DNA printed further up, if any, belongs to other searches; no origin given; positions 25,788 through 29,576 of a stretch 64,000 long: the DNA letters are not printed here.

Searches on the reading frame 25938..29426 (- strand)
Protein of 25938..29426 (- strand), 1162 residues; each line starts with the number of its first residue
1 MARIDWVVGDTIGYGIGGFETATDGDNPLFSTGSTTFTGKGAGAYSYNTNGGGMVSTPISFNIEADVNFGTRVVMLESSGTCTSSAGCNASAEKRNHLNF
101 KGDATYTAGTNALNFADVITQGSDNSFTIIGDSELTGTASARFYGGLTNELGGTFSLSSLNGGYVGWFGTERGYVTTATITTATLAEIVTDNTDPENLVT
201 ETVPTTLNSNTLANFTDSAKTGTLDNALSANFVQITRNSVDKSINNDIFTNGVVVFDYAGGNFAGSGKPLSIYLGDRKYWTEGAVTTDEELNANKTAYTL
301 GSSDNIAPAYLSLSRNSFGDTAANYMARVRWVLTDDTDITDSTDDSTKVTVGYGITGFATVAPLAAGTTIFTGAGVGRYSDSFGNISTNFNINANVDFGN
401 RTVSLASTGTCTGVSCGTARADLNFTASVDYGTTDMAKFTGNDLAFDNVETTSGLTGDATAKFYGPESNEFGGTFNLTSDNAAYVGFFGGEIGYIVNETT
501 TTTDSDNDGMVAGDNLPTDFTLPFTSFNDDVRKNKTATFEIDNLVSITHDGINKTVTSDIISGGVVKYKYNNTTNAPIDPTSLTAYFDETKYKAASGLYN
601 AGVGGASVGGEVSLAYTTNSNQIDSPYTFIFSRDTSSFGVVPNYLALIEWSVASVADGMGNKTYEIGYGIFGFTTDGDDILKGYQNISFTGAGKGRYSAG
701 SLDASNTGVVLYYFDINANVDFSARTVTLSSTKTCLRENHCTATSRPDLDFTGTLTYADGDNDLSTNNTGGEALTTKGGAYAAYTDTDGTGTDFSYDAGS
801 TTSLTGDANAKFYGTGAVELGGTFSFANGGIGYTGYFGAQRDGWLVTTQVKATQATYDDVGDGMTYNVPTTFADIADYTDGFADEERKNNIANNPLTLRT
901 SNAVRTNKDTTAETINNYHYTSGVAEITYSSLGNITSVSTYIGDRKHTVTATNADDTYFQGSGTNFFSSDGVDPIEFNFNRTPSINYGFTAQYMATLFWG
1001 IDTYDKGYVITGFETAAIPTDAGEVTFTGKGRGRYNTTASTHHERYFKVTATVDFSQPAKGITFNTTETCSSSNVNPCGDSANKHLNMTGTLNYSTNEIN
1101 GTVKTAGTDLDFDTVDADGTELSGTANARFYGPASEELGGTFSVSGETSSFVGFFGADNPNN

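Call 7: search_protein_families(library=pfam, proteins=[window:25938-29426:-], max_evalue=0.01)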
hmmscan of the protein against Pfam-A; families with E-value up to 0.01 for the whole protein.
window:25938-29426:- (1162 aa): 1 family
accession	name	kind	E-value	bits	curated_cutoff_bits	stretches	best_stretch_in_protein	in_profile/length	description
PF01298.24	TbpB_B_D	-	6.4e-20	72.4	26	3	1035-1158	17-125/126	C-lobe and N-lobe beta barrels of Tf-binding protein B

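Call 12: find_encoding_contigs(protein=window:25938-29426:-, flank=6000, max_places=6)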
Protein window:25938-29426:- (1162 aa): no gene with exactly this product is on record in the collection.

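Call 29: list_cluster_members(proteins=[window:25938-29426:-, window:7807-17109:+, window:31938-42380:+, window:42385-52140:+, window:53698-55251:-, window:6208-7587:-, window:59434-60930:+, window:20949-22304:-])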
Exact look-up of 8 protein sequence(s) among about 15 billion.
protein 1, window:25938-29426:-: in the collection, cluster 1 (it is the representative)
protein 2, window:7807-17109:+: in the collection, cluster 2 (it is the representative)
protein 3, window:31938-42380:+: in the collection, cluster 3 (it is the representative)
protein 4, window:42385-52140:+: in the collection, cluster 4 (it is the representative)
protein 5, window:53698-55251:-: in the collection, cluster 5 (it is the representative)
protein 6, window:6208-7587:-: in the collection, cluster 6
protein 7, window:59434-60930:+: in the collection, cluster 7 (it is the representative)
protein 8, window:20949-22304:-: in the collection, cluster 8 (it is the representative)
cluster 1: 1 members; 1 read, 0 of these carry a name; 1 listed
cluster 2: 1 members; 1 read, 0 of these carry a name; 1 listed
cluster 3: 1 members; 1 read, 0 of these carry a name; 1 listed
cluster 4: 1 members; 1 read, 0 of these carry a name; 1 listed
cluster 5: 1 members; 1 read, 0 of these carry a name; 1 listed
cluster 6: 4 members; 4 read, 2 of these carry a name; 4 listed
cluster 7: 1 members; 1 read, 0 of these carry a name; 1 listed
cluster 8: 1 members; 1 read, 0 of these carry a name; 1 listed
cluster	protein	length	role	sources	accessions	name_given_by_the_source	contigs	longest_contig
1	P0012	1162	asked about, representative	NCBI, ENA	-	-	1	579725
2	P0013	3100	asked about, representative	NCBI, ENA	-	-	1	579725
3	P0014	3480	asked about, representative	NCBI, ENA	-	-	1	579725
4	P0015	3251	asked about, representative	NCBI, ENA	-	-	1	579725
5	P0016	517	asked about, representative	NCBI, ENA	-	-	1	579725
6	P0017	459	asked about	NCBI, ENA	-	-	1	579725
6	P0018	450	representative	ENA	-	-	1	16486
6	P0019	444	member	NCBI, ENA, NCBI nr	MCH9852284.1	MAG: homogentisate 1,2-dioxygenase [Alphaproteobacteria bacterium] | homogentisate 1,2-dioxygenase [Alphaproteobacteria bacterium]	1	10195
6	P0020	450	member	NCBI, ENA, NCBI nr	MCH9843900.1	MAG: homogentisate 1,2-dioxygenase [Alphaproteobacteria bacterium] | homogentisate 1,2-dioxygenase [Alphaproteobacteria bacterium]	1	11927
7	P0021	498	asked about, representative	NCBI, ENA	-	-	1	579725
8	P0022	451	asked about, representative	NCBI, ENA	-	-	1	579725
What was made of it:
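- Public gene calls list them as two proteins (call 29).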

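Call 66: search_protein_families(library=ncbifam, proteins=[window:25938-29426:-], max_evalue=0.01)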
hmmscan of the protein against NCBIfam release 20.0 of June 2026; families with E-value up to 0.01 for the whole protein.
window:25938-29426:- (1162 aa): 1 family
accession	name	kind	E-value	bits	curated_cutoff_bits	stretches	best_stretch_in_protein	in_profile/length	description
NF041636.1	slam_lipo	equivalog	6.7e-06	26.5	80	1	1082-1156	66-152/154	Slam-dependent surface lipoprotein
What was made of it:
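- Closest known: TbpB / LbpB / fHbp / hemophilin. Different: NCBIfam slam_lipo scores are below its cut-off (call 66).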
